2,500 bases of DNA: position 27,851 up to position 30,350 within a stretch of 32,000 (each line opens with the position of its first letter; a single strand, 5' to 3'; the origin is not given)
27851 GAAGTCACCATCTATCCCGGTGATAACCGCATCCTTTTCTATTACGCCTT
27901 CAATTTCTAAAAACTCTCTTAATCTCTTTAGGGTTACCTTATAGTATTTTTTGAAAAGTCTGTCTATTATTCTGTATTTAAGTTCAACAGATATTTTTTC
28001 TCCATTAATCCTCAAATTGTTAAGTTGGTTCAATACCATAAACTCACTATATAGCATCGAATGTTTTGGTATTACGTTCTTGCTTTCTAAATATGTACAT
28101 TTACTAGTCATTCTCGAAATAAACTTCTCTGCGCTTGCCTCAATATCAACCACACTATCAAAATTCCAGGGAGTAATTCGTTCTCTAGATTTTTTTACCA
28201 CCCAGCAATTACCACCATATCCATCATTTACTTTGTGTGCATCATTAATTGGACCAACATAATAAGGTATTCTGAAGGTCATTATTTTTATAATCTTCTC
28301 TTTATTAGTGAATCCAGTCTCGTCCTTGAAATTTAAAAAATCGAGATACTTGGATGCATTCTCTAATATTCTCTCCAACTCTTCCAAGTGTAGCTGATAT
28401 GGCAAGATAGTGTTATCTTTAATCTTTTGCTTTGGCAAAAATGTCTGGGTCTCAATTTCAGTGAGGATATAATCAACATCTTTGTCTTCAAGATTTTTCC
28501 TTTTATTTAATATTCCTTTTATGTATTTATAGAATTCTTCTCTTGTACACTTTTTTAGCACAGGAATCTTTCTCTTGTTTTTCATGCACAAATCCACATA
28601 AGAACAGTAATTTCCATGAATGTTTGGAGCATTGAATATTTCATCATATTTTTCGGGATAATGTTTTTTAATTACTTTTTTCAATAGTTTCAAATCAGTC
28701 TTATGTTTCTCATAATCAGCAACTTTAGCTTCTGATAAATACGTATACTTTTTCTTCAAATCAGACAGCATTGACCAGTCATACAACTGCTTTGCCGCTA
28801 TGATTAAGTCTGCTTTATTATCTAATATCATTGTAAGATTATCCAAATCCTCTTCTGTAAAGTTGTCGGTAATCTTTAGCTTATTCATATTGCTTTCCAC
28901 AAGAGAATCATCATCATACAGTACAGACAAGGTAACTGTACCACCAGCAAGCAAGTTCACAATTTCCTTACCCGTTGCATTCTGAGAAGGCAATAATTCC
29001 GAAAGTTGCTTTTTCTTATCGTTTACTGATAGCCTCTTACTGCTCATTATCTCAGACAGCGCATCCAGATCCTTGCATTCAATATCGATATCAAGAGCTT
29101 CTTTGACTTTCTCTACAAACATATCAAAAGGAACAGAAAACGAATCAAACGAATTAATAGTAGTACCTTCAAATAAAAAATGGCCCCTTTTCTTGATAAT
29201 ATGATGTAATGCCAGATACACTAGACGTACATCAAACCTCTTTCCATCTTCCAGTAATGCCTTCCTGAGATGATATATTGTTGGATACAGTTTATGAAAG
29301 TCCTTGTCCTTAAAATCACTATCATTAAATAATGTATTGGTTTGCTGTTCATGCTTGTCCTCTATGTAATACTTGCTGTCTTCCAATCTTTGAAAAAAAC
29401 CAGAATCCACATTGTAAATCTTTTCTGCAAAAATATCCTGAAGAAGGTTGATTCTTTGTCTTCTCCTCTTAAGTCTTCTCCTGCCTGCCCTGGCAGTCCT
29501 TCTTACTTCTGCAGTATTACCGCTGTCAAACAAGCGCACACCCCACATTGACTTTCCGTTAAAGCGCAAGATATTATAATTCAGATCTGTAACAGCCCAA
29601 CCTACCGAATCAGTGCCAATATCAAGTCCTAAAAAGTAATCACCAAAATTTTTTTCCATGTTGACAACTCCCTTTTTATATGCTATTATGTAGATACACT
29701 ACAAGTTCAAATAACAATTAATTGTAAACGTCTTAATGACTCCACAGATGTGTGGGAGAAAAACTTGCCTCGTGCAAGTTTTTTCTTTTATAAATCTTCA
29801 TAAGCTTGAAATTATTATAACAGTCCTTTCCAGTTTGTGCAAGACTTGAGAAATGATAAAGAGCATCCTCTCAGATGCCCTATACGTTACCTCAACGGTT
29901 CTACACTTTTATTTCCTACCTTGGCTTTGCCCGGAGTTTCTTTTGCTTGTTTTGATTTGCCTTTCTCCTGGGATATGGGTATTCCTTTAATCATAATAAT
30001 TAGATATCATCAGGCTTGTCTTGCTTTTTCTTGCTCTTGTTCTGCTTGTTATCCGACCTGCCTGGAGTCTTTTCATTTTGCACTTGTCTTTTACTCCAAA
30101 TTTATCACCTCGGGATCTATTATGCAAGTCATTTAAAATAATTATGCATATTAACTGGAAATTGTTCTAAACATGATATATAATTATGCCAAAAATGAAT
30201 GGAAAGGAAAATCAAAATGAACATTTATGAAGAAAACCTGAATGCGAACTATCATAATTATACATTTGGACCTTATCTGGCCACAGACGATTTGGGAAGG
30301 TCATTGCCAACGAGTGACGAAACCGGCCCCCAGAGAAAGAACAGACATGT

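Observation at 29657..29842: tracrRNA and cas9 control regions are interleaved: promoter on the cas9 RBS, short anti-repeat, bidirectional terminator in the cas9 leader path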

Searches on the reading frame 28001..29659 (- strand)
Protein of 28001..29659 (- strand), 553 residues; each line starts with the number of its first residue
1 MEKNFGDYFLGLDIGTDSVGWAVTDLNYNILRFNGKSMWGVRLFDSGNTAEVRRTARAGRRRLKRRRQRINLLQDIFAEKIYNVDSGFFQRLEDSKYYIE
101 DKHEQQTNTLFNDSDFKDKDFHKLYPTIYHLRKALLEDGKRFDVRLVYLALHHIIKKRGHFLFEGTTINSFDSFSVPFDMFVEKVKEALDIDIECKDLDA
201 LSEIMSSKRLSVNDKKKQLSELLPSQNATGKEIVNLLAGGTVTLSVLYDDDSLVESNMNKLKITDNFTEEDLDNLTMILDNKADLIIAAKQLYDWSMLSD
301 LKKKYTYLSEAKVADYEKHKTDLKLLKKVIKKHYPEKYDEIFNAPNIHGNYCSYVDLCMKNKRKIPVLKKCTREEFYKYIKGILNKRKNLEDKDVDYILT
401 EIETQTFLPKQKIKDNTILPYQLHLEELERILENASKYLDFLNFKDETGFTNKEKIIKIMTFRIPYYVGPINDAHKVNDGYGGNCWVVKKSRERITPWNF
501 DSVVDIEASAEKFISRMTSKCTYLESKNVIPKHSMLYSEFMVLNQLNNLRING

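Call 11: find_related_loci(query=window:28001-29659:-, collection=genome_contigs, flank=10000)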
Query seq(553 aa) (553 aa) in genome_contigs; peptide patterns used: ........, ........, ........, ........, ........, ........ (x = any residue, [..] = any of these).
78 stretches matched a pattern; 6 encode a relative of the query (tblastn E <= 1e-3); 6 distinct loci.
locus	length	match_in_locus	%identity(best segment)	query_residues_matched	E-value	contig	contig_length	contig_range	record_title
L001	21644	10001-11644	43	7-542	3e-125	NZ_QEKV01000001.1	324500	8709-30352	Ezakiella coagulans strain DSM 20705 Ga0215668_101, whole genome shotgun sequence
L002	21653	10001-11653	42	5-542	5e-123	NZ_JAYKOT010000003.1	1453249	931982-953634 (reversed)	Citroniella saccharovorans strain DSM 29873 contig_3, whole genome shotgun sequence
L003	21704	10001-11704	37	8-553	1e-102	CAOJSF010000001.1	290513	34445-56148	MAG TPA_asm: uncultured Clostridia bacterium isolate SRR15604559_bin.67_metawrap_v1.3_MAG genome assembly, contig: NODE.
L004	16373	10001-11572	39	8-550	8e-93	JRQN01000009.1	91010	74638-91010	Streptococcus uberis strain CAIM 1894 contig_009, whole genome shotgun sequence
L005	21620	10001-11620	36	8-553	2e-89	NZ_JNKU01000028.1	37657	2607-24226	Sharpea azabuensis DSM 18934 T529DRAFT_scaffold00026.26_C, whole genome shotgun sequence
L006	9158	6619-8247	45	3-552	2e-125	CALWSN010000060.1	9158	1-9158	MAG: uncultured Clostridia bacterium isolate E16__bin148 genome assembly, contig: E16__k127_1098104, whole genome shotgu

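Call 18: find_related_loci(query=window:28001-29659:-, collection=metagenome_contigs, flank=10000)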
Query seq(553 aa) (553 aa) in metagenome_contigs; peptide patterns used: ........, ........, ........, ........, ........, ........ (x = any residue, [..] = any of these).
117 stretches matched a pattern; 2 encode a relative of the query (tblastn E <= 1e-3); 2 distinct loci.
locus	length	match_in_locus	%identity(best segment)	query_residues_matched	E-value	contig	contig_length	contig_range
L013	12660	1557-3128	37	8-550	5e-92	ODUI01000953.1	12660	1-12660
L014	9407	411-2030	36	8-553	1e-90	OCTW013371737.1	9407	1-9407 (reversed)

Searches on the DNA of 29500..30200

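Call 32: search_rna_families(source=window, start=29500, end=30200, threshold=evalue, max_evalue=10, show_alignments=2)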
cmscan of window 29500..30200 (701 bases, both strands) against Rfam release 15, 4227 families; matches with E-value up to 10: 5.
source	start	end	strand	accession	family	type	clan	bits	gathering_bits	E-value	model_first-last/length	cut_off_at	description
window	29752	29816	-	RF02064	STnc370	Gene; sRNA;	-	21.1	54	4.6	1-71/71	no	Enterobacterial sRNA STnc370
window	29700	29793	+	RF02969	DUF3800-I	Gene; sRNA;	-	20.4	44.2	1.5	1-115/115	no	DUF3800-I RNA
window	29757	29791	+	RF00489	ctRNA_p42d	Gene; antisense;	-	15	50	4.4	1-46/46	no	ctRNA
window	29855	30005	-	RF02766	Ysr49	Gene; sRNA;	-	13.1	95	9.6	1-124/124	no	Yersinia sRNA 49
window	29745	29800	+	RF00645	MIR169_2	Gene; miRNA;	CL00098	12.6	50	6.7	1-118/118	no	MIR169_2 microRNA precursor family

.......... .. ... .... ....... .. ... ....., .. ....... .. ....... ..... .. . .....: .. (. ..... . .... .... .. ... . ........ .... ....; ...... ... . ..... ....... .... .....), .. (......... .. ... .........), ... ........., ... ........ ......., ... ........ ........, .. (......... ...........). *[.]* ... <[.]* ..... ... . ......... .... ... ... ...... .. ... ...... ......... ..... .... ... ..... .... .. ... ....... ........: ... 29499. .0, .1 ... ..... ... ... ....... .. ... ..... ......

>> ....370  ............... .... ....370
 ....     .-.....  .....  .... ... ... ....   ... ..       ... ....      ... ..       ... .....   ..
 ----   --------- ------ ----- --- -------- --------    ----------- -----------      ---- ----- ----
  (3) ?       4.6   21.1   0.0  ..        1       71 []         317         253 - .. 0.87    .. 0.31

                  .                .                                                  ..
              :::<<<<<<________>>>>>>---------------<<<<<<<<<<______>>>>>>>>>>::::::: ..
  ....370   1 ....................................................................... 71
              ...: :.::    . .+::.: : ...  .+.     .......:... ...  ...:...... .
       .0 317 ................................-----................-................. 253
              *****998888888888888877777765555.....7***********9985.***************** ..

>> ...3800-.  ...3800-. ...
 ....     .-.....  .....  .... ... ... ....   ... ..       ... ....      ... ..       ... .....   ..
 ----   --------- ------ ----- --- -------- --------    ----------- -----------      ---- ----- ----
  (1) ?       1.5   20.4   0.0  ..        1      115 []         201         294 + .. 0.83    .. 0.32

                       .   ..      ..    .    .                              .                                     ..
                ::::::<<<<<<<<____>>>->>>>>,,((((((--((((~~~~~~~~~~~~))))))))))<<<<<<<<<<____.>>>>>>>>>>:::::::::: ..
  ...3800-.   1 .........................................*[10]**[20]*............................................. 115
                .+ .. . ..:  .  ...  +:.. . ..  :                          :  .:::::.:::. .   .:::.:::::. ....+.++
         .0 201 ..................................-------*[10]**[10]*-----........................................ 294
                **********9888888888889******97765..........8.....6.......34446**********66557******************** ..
